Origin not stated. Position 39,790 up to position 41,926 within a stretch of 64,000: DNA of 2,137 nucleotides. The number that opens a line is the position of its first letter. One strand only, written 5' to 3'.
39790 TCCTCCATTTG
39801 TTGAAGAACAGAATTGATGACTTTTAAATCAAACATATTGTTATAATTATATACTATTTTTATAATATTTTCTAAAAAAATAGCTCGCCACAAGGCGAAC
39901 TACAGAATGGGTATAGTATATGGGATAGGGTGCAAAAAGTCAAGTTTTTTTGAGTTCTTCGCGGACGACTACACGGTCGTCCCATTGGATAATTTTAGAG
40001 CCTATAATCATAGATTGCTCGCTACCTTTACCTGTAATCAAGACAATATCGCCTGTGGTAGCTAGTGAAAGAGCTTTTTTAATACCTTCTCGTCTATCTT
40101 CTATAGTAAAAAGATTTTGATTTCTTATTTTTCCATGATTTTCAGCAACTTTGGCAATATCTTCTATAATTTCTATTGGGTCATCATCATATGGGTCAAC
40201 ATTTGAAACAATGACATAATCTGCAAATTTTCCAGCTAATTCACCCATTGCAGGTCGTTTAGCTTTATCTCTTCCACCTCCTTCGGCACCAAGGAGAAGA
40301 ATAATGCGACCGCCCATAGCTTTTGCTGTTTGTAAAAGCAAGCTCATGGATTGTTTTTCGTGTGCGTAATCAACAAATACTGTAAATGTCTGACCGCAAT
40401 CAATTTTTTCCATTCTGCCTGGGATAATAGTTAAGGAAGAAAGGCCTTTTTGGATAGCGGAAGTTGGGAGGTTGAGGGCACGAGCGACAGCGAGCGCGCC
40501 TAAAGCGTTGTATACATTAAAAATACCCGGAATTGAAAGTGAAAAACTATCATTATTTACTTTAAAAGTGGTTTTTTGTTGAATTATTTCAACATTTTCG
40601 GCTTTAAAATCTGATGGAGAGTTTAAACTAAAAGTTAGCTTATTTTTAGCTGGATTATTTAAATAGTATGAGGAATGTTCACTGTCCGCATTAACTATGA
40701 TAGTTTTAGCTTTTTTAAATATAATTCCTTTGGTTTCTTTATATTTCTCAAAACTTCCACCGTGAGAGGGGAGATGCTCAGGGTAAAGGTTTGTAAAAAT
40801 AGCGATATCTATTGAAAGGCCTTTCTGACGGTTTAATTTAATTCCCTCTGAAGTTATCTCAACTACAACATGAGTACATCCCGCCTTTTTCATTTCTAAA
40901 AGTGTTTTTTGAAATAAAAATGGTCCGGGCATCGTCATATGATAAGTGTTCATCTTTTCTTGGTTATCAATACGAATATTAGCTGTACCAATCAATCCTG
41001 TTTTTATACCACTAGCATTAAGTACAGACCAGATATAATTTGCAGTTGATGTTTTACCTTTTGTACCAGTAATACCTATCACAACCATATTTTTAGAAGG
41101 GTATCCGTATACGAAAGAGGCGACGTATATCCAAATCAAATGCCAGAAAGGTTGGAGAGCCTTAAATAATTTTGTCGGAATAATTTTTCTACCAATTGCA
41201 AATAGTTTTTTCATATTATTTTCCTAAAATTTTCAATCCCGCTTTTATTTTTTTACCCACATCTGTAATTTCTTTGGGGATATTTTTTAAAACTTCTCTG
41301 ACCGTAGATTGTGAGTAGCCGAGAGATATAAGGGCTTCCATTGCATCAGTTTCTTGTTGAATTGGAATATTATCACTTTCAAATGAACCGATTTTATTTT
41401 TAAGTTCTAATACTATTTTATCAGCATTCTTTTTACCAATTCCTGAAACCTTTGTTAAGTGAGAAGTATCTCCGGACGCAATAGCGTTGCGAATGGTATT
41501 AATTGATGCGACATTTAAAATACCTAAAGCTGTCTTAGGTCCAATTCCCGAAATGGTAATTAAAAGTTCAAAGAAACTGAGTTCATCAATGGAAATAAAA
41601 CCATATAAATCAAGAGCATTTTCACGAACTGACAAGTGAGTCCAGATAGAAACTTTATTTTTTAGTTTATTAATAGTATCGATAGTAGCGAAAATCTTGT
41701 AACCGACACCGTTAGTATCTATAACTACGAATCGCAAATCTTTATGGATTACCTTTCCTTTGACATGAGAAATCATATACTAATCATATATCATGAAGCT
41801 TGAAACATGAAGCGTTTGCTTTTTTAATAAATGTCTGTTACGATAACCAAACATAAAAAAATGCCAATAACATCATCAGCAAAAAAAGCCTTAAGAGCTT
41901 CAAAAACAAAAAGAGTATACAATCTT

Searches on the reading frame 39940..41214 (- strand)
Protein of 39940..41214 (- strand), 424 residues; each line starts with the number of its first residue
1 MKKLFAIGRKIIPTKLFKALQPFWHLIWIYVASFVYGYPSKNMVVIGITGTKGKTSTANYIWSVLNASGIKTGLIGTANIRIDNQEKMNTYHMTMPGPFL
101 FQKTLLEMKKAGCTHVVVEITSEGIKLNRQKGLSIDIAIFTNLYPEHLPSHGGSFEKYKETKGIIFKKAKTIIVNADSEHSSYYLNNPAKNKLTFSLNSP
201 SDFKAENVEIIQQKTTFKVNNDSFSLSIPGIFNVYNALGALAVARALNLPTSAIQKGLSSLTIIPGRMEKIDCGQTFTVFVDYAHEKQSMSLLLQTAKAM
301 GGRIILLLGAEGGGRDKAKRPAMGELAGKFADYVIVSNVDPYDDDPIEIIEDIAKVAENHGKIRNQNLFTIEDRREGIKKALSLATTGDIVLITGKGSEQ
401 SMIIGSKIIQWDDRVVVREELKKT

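Call 16: search_protein_families(library=ncbifam, proteins=[window:39940-41214:-], max_evalue=0.0001)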
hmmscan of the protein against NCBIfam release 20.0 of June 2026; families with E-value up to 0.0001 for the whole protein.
window:39940-41214:- (424 aa): 29 families (the best 25 are shown)
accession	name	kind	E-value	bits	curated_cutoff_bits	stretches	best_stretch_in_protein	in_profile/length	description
NF001126.0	PRK00139.1-4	equivalog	2.2e-105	353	373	1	31-423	92-484/486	UDP-N-acetylmuramoyl-L-alanyl-D-glutamate--2,6-diaminopimelate ligase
TIGR01085.1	murE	subfamily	4.8e-99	332.4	257.3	1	30-421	72-471/472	UDP-N-acetylmuramyl-tripeptide synthetase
NF001124.0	PRK00139.1-2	equivalog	1.1e-92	311.4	476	1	31-423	99-494/500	UDP-N-acetylmuramoyl-L-alanyl-D-glutamate--2,6-diaminopimelate ligase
NF008896.0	PRK11929.1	equivalog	3.3e-87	293.3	1023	1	32-422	101-499/965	bifunctional UDP-N-acetylmuramoyl-L-alanyl-D-glutamate--2,6-diaminopimelate ligase MurE/UDP-N-acetylmuramoyl-tripeptide--D-alanyl-D-alanine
NF010628.0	PRK14022.1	equivalog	5.7e-70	236.4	536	1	31-405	99-464/483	UDP-N-acetylmuramoyl-L-alanyl-D-glutamate--L-lysine ligase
NF001123.0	PRK00139.1-1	equivalog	7.2e-65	219.5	586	1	31-422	95-490/493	UDP-N-acetylmuramoyl-L-alanyl-D-glutamate--2,6-diaminopimelate ligase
NF001130.0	PRK00139.2-4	equivalog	3e-51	174.7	715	2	209-419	303-508/516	UDP-N-acetylmuramoyl-L-alanyl-D-glutamate--2,6-diaminopimelate ligase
NF001129.0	PRK00139.2-3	equivalog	1.5e-46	159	762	1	32-417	107-511/517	UDP-N-acetylmuramoyl-L-alanyl-D-glutamate--2,6-diaminopimelate ligase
NF001131.0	PRK00139.2-5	equivalog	1.9e-38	132.6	1000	1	31-399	97-460/483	UDP-N-acetylmuramoyl-L-alanyl-D-glutamate--2,6-diaminopimelate ligase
NF001127.0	PRK00139.2-1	equivalog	2.3e-38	132.2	997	1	33-402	99-491/520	UDP-N-acetylmuramoyl-L-alanyl-D-glutamate--2,6-diaminopimelate ligase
TIGR02068.2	cya_phycin_syn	equivalog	5.9e-32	110.6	850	1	41-396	477-849/862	cyanophycin synthetase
NF053646.1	pMurD1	equivalog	2.5e-29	102.3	610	1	116-398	168-443/465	pseudomurein biosynthesis peptide ligase pMurD1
TIGR01082.1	murC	equivalog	1.1e-28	100.6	335.1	1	135-399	168-441/449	UDP-N-acetylmuramate--L-alanine ligase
NF053645.1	pMurC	equivalog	1.9e-27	96.1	560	2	201-397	286-484/492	pseudomurein biosynthesis peptide ligase pMurC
NF010623.0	PRK14016.1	subfamily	2.4e-26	92.2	877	1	42-400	479-855/871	cyanophycin synthetase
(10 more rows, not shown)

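Call 21: search_solved_structures(query=window:39940-41214:-, max_evalue=1e-10, show_alignments=5)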
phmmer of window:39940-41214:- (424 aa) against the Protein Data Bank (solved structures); distinct sequences matched with E-value up to 1e-10: 17.
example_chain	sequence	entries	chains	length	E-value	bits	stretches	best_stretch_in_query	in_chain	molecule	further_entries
8w9z_N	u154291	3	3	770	2.1e-58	201.6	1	29-422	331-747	UDP-N-acetylmuramoyl-L-alanyl-D-glutamate--2, 6-diaminopimelate ligase-like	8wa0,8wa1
2wtz_A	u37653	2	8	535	1.4e-55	192.3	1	31-418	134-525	UDP-N-ACETYLMURAMOYL-L-ALANYL-D-GLUTAMATE--2,6-DIAMINOPIMELATE LIGASE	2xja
4bub_A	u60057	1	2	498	2.6e-52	181.6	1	30-421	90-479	UDP-N-ACETYLMURAMOYL-L-ALANYL-D-GLUTAMATE--LD-LYSINE LIGASE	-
8g6p_A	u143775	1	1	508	5e-52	180.6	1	31-417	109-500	UDP-N-acetylmuramoyl-L-alanyl-D-glutamate--2,6-diaminopimelate ligase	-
8r5o_Q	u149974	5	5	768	4.6e-50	174.1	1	30-422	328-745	PAP11 | PAP11, MurE-like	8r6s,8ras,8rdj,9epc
8qma_O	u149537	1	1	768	8.1e-49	170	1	30-422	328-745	PAP11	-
4c12_A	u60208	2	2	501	3.8e-47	164.5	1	11-413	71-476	UDP-N-ACETYLMURAMOYL-L-ALANYL-D-GLUTAMATE--L-LYSINE LIGASE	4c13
8xzv_J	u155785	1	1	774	7.2e-46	160.3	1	32-422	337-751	MurE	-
8f5d_A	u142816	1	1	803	1e-44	156.5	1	32-418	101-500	Multifunctional fusion protein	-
7b6o_A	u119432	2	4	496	8.1e-42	147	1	32-418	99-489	UDP-N-acetylmuramoyl-L-alanyl-D-glutamate-2,6-diaminopimelate ligase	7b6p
7d27_A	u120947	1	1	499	1.1e-41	146.6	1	41-419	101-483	UDP-N-acetylmuramoyl-L-alanyl-D-glutamate--2,6-diaminopimelate ligase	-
7b53_A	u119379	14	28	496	9.3e-41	143.5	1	33-418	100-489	UDP-N-acetylmuramoyl-L-alanyl-D-glutamate--2,6-diaminopimelate ligase | UDP-N-acetylmuramoyl-L-alanyl-D-glutamate-2,6-diaminopimelate ligase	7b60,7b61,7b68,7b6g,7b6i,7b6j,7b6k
1e8c_A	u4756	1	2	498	9.3e-41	143.5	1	33-418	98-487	UDP-N-ACETYLMURAMOYLALANYL-D-GLUTAMATE--2,6-DIAMINOPIMELATE LIGASE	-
6vr7_A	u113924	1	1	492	2.7e-21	79.4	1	214-398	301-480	Mur ligase middle domain protein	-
7lgn_A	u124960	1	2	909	1.2e-13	54.2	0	230-393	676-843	Cyanophycin synthase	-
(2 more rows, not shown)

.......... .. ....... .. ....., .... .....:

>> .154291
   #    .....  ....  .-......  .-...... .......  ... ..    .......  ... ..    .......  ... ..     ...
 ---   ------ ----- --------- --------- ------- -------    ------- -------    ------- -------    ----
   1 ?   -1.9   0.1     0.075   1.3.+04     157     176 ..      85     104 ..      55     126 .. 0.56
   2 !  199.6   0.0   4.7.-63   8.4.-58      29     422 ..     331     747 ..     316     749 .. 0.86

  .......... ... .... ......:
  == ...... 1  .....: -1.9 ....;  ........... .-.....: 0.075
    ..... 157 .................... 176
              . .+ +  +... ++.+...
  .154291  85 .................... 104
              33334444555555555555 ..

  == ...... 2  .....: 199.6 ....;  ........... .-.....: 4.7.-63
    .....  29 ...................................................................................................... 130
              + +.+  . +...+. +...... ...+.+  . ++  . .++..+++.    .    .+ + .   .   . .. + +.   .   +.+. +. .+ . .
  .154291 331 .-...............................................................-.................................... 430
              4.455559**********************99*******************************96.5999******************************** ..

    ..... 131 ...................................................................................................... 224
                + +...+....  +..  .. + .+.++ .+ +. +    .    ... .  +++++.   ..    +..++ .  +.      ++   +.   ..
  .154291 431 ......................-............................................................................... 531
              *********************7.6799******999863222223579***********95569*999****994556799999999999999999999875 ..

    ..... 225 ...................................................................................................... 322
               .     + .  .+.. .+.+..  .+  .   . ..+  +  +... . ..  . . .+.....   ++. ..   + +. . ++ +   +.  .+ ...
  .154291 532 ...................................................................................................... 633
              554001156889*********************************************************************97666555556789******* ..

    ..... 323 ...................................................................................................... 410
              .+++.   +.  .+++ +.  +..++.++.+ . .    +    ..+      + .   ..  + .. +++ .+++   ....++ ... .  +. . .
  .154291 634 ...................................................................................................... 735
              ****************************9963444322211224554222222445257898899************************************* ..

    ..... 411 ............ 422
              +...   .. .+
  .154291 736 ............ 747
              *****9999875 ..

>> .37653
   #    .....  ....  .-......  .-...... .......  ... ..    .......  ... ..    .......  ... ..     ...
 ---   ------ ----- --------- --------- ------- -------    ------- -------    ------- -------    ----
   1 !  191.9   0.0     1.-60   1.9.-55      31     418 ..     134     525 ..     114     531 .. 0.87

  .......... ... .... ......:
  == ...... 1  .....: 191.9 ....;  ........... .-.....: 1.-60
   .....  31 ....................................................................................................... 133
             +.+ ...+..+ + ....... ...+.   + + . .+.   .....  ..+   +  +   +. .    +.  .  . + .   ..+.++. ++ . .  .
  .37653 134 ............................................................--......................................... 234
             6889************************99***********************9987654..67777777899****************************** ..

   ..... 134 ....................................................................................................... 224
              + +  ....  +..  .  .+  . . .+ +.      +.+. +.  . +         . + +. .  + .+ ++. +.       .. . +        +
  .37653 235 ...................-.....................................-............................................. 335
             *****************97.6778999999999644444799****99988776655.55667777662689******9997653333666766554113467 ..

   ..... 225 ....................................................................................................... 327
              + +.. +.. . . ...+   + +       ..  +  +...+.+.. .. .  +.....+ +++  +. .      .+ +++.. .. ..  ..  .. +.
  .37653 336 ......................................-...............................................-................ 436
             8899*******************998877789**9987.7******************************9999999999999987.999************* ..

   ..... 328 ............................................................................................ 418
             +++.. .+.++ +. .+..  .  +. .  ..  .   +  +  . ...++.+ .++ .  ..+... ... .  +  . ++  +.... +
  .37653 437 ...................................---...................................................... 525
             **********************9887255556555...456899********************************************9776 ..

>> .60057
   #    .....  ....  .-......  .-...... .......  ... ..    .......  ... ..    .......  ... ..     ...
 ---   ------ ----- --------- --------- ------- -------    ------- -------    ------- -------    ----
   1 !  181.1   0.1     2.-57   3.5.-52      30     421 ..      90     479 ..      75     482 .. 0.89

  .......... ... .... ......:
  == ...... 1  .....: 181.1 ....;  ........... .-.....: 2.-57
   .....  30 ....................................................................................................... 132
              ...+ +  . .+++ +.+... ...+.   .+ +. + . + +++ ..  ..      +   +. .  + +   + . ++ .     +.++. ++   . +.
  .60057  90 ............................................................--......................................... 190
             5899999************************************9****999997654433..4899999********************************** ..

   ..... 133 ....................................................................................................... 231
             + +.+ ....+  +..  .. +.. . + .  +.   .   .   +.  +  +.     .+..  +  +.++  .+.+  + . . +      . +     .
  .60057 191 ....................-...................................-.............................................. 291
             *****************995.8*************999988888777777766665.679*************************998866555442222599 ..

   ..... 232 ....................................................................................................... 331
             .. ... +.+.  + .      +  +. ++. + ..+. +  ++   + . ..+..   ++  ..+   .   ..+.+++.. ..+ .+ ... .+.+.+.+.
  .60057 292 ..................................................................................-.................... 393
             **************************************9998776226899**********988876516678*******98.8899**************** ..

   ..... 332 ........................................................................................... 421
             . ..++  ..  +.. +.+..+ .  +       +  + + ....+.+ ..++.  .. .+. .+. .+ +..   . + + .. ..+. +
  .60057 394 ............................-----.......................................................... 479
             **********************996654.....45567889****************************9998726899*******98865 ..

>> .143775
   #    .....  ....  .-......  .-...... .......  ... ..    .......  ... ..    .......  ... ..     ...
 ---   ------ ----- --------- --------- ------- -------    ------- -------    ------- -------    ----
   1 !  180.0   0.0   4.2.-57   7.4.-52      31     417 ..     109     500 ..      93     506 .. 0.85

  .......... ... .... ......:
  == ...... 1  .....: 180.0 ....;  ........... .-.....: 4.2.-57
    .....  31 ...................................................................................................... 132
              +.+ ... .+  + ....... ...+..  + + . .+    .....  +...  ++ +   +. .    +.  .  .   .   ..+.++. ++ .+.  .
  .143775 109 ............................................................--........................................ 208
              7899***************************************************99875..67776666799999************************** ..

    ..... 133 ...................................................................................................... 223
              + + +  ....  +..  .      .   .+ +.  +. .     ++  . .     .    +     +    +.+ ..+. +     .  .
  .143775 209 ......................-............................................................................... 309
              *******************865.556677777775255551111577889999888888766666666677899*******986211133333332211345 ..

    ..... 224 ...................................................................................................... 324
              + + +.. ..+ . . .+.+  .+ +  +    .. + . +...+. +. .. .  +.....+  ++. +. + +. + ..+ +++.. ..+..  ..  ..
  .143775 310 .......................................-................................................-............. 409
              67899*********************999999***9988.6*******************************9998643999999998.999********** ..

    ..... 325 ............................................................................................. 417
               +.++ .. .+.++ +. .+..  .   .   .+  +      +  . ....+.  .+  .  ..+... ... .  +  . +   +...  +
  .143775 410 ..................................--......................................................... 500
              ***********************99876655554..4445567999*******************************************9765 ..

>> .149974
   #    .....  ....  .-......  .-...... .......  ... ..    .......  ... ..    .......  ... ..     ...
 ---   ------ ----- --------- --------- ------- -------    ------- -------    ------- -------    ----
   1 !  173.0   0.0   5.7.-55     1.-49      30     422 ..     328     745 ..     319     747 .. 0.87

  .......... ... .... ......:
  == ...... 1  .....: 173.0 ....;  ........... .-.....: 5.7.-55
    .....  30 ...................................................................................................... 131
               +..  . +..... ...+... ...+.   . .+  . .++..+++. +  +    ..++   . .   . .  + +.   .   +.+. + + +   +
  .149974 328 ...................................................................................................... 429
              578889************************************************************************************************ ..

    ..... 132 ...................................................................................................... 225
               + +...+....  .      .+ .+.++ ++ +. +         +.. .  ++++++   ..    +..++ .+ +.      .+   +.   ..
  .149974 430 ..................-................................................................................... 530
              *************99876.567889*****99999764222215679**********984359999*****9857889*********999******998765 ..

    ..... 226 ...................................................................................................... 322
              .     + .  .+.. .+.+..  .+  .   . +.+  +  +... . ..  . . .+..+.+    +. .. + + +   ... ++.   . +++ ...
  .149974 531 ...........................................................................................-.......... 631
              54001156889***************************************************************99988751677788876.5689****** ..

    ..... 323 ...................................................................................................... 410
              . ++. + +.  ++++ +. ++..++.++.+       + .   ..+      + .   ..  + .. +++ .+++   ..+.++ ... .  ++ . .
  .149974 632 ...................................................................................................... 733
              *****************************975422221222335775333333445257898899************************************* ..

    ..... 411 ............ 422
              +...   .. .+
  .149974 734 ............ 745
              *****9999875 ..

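Call 56: find_homologous_proteins(query=window:39940-41214:-, max_evalue=1e-20)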
Query window:39940-41214:- (424 aa): 7491 proteins with E <= 1e-20 among 8000 candidates; the best 120 are listed.
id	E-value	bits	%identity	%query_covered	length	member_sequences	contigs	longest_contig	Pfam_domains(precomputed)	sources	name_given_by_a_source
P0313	3.1e-279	944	100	100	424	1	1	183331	PF02875.27,PF08245.19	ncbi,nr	ncbi:MAG: UDP-N-acetylmuramoyl-L-alanyl-D-glutamate--2,6-diaminopimelate ligase [Patescibacteria gro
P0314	1.2e-235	800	83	100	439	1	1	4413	PF02875.27,PF08245.19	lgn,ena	-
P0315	7.7e-188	643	70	100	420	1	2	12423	PF02875.27,PF08245.19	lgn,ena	-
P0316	7.3e-181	620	65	100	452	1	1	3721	PF02875.27,PF08245.19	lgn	-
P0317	2.9e-177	608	66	96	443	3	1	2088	PF02875.27,PF08245.19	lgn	-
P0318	1.3e-171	589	67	95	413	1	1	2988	PF02875.27,PF08245.19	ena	-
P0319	4.8e-161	554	60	96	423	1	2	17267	PF02875.27,PF08245.19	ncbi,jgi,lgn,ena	-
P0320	7.9e-159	547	59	99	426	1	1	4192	PF02875.27,PF08245.19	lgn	-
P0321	9.8e-158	544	59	100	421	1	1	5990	PF02875.27,PF08245.19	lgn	-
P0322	1.0e-155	537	59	98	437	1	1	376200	PF02875.27,PF08245.19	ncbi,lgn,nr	ncbi:UDP-N-acetylmuramoyl-L-alanyl-D-glutamate--2,6-diaminopimelate ligase [Candidatus Kaiserbacteri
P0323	2.3e-155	536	60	98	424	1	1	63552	PF02875.27,PF08245.19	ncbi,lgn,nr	ncbi:MAG: UDP-N-acetylmuramoyl-L-alanyl-D-glutamate--2,6-diaminopimelate ligase [bacterium]|nr:UDP-N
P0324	5.9e-155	534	59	98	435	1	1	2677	PF02875.27,PF08245.19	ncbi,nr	ncbi:MAG: UDP-N-acetylmuramoyl-L-alanyl-D-glutamate--2,6-diaminopimelate ligase [bacterium]|nr:UDP-N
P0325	1.0e-154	534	58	98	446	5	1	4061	PF02875.27,PF08245.19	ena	-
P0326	2.5e-154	532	58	98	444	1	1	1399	PF02875.27,PF08245.19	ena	-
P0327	6.3e-154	531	58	98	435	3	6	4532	PF02875.27,PF08245.19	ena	-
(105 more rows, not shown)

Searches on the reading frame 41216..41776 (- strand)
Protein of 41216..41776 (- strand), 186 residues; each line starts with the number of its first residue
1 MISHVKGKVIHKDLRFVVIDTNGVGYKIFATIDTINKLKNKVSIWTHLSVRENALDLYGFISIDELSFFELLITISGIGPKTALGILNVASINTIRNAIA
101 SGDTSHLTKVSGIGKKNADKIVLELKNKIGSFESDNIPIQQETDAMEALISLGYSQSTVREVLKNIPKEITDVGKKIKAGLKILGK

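Call 16: search_protein_families(library=ncbifam, proteins=[window:41216-41776:-], max_evalue=0.0001)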
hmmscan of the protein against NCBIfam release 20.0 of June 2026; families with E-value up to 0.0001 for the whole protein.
window:41216-41776:- (186 aa): 2 families
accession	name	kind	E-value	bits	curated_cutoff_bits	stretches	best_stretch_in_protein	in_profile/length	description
TIGR00084.2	ruvA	equivalog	9.4e-56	188.6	85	1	1-182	1-202/202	Holliday junction branch migration protein RuvA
NF011194.0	PRK14600.1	equivalog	9.7e-28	97.2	180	1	1-184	1-186/188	Holliday junction branch migration protein RuvA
